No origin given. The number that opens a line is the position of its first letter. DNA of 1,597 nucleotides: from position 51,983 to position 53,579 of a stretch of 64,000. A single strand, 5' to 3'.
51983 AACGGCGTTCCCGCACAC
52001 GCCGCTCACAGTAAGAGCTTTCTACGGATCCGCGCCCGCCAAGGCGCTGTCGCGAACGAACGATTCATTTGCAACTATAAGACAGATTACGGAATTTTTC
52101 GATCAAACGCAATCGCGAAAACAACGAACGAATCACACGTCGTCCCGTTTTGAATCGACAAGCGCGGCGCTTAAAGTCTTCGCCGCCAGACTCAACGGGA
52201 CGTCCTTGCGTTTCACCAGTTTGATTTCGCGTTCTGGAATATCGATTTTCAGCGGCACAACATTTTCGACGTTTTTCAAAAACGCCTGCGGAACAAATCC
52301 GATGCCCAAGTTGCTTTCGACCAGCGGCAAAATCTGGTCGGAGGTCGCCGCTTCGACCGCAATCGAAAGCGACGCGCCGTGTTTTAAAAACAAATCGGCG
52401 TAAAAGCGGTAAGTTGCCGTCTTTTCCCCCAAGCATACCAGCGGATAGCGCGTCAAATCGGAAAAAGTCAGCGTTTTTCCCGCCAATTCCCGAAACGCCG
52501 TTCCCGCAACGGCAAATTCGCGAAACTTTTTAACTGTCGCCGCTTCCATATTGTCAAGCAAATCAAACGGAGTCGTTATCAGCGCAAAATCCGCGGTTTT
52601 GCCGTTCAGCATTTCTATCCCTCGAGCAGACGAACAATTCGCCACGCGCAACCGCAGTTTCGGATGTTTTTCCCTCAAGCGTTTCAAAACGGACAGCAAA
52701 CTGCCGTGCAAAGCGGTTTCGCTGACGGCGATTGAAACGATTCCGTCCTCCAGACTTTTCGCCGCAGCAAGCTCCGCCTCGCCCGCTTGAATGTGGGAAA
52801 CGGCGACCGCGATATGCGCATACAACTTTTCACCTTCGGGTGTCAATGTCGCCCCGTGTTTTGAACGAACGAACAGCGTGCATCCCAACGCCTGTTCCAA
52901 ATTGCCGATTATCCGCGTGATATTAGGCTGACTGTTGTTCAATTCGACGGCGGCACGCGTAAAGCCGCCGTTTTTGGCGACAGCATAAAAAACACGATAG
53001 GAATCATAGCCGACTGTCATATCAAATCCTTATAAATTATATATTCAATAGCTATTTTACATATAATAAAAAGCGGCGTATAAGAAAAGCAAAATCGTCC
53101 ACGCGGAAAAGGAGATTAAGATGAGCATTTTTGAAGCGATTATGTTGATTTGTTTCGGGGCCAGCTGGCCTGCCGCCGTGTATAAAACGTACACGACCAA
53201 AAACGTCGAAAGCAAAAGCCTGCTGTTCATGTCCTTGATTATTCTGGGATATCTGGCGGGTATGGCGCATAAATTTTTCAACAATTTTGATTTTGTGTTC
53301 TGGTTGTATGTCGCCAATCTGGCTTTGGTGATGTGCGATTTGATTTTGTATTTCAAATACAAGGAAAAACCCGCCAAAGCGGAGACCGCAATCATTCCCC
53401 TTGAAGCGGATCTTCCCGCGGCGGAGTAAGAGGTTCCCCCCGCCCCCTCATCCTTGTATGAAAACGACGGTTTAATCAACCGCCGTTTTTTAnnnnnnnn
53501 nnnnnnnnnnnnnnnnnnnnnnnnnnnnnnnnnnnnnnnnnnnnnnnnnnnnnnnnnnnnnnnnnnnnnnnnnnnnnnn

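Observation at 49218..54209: Two paralogous permuted papain-fold proteins bracketing a cargo of Cys-rich secreted protein, LysR regulator and SemiSWEET-like gene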

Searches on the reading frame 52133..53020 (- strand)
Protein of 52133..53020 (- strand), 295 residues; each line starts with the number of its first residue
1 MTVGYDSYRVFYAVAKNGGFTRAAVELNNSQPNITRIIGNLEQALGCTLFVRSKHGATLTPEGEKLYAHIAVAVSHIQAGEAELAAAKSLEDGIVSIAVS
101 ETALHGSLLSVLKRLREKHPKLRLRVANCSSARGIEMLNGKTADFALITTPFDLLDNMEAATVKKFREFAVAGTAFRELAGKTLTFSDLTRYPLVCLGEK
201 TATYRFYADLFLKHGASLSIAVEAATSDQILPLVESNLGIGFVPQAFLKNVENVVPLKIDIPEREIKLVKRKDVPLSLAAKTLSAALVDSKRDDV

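Call 4: search_protein_families(library=pfam, proteins=[window:52133-53020:-], max_evalue=1)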
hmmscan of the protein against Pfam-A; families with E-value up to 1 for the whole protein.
window:52133-53020:- (295 aa): 5 families
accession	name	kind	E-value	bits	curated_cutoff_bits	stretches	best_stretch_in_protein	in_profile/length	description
PF03466.25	LysR_substrate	-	1.3e-27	97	28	1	91-289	4-206/209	LysR substrate binding domain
PF00126.33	HTH_1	-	2.9e-19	69.2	26.6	1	7-64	3-60/60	Bacterial regulatory helix-turn-helix protein, lysR family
PF12849.12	PBP_like_2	-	0.0002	21.6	27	1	88-165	5-80/267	PBP superfamily domain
PF12727.12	PBP_like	-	0.0035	16.9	27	1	113-153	2-42/193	PBP superfamily domain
PF01090.25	Ribosomal_S19e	-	0.09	12.9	29.4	1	2-74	65-134/137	Ribosomal protein S19e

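Call 5: search_protein_families(library=ncbifam, proteins=[window:52133-53020:-], max_evalue=0.1)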
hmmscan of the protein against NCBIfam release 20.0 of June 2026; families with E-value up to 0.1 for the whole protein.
window:52133-53020:- (295 aa): 56 families (the best 25 are shown)
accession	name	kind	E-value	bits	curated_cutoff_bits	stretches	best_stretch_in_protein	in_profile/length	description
NF040786.1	LysR_Sec_metab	equivalog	2.1e-30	105.8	250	1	10-286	8-293/298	selenium metabolism-associated LysR family transcriptional regulator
NF008416.0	PRK11242.1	equivalog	2.9e-27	95.8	277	1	9-290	7-290/300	transcriptional regulator CynR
TIGR03339.1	phn_lysR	subfamily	5.4e-27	94.8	341.1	1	9-266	3-256/279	aminoethylphosphonate catabolism associated LysR family transcriptional regulator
NF045775.1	acetoin_reg_AlsR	exception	5.3e-26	91.8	430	1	9-254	7-253/290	acetoin biosynthesis transcriptional regulator AlsR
NF007439.0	PRK09986.1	equivalog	1.7e-24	86.8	290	1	9-247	13-253/296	LysR family transcriptional regulator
NF008722.0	PRK11716.1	equivalog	3.9e-24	85.2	246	1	7-263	5-259/293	HTH-type transcriptional activator IlvY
NF053705.1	TransRegGltCGpos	equivalog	7.2e-24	84.5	350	1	9-277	7-279/300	glutamate biosynthesis transcriptional regulator GltC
NF009327.0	PRK12684.1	subfamily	3.9e-22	78.9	402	1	13-245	12-245/313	CysB family HTH-type transcriptional regulator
NF047520.1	trans_act_CidR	equivalog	9.1e-22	77.6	415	1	10-282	8-283/292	cidABC operon transcriptional activator CidR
TIGR02424.1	TF_pcaQ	equivalog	1.1e-21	77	303.8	1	9-289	9-296/300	pca operon transcription factor PcaQ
TIGR03418.1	chol_sulf_TF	equivalog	1.2e-21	77.1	324.8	1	6-217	4-210/291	choline sulfate utilization transcriptional regulator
NF007307.0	PRK09791.1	equivalog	7.1e-21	74.6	336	1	6-282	8-288/302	LysR family transcriptional regulator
NF040888.1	trans_reg_YafC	equivalog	1.3e-18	66.9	470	1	4-196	4-192/293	DNA-binding transcriptional regulator YafC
NF009326.0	PRK12681.1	equivalog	7.9e-18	65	436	1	15-249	14-249/324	HTH-type transcriptional regulator CysB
NF052633.1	LysR_TF_PsrA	exception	3.8e-17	62.2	540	1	9-289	11-294/297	L-proline-binding transcription factor PsrA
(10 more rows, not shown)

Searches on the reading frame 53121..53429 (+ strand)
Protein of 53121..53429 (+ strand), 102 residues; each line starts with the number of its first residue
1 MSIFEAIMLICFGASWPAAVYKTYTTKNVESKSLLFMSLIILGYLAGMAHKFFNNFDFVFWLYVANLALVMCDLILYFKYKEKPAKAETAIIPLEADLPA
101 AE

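Call 4: search_protein_families(library=pfam, proteins=[window:53121-53429:+], max_evalue=1)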
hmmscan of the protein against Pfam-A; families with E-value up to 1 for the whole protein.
window:53121-53429:+ (102 aa): 4 families
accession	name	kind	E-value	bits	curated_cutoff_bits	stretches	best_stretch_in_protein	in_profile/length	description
PF04193.19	PQ-loop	-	0.001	19.2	22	1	20-59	21-60/61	PQ loop repeat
PF11667.14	DUF3267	-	0.0087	16.8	27.1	1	16-86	34-106/108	Putative zincin peptidase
PF19606.4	DUF6111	-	0.055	14.3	24.1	0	57-86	39-68/87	Family of unknown function (DUF6111)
PF24153.1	Meg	-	0.19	12.4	27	1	31-50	8-27/88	Maternally expressed gene family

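Call 5: search_protein_families(library=ncbifam, proteins=[window:53121-53429:+], max_evalue=0.1)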
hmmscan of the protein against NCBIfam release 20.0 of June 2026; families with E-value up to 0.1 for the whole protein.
window:53121-53429:+ (102 aa): 0 families

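Call 41: search_protein_families(library=padloc, proteins=[window:53121-53429:+], max_evalue=0.01)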
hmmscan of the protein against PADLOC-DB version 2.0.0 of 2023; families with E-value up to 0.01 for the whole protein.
window:53121-53429:+ (102 aa): 0 families

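Call 42: search_protein_families(library=phrogs, proteins=[window:53121-53429:+], max_evalue=0.01)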
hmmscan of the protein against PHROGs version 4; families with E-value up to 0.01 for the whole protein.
window:53121-53429:+ (102 aa): 0 families

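Call 58: search_solved_structures(query=window:53121-53429:+, max_evalue=10, show_alignments=3)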
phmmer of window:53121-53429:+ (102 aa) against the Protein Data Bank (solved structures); distinct sequences matched with E-value up to 10: 1.
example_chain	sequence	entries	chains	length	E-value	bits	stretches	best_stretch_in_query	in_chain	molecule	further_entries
9ns2_A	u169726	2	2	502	0.64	13.6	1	22-72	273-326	tRNA nucleotidyltransferase cca1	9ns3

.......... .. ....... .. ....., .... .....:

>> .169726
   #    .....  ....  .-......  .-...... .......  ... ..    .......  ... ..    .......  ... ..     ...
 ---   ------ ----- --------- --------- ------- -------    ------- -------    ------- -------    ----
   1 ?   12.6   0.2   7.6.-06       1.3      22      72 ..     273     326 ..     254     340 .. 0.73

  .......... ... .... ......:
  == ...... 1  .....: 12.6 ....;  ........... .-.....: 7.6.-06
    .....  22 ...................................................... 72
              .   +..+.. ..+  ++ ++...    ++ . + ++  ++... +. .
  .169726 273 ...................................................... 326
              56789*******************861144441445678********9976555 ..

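Call 60: find_homologous_proteins(query=window:53121-53429:+, max_evalue=0.001)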
Query window:53121-53429:+ (102 aa): 122 proteins with E <= 0.001 among 122 candidates; the best 120 are listed.
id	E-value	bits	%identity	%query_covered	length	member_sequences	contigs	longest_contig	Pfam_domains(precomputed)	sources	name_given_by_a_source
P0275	5.1e-59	214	98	100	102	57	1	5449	-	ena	-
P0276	7.3e-53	195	87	100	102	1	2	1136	-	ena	-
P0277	3.9e-52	192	86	100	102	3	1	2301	-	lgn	-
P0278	1.9e-50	187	86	97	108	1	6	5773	-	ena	-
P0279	2.0e-48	180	79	100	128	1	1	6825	-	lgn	-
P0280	5.6e-48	179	78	100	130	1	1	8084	-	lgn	-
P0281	5.7e-48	179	78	100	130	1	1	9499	-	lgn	-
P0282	1.9e-45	171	73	100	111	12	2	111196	-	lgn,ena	-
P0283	4.5e-41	157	78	87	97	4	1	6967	PF04193.20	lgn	-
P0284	7.5e-40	153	82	83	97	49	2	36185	-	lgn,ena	-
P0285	1.2e-38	149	77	85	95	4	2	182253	-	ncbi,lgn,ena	-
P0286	1.8e-38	149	80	81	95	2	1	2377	-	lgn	-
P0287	3.0e-37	145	78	80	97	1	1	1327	PF04193.20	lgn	-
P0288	8.9e-33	130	67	86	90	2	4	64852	-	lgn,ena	-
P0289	7.8e-32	127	67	86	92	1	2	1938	-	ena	-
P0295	4.9e-30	121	66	85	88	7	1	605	PF04193.20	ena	-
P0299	4.3e-29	118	66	82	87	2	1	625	PF04193.20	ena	-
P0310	6.7e-28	115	59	86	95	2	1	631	PF04193.20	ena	-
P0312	8.6e-28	114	58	86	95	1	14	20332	PF04193.20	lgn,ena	-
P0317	1.5e-27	114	61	83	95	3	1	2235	PF04193.20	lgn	-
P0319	2.0e-27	113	67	83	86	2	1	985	PF04193.20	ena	-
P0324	4.7e-27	112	59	81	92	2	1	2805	PF04193.20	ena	-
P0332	8.9e-27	111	58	87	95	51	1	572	PF04193.20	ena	-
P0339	1.5e-26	110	64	85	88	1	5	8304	PF04193.20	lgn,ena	-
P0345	3.8e-26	109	58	81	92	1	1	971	PF04193.20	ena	-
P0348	5.7e-26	108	58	81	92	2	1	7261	PF04193.20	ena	-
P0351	7.8e-26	108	59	81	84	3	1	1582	PF04193.20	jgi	-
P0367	1.4e-23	101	66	58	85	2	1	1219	PF04193.20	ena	-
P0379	3.2e-22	96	57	77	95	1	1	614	PF04193.20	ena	-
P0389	8.5e-18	82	52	83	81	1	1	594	PF04193.20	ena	-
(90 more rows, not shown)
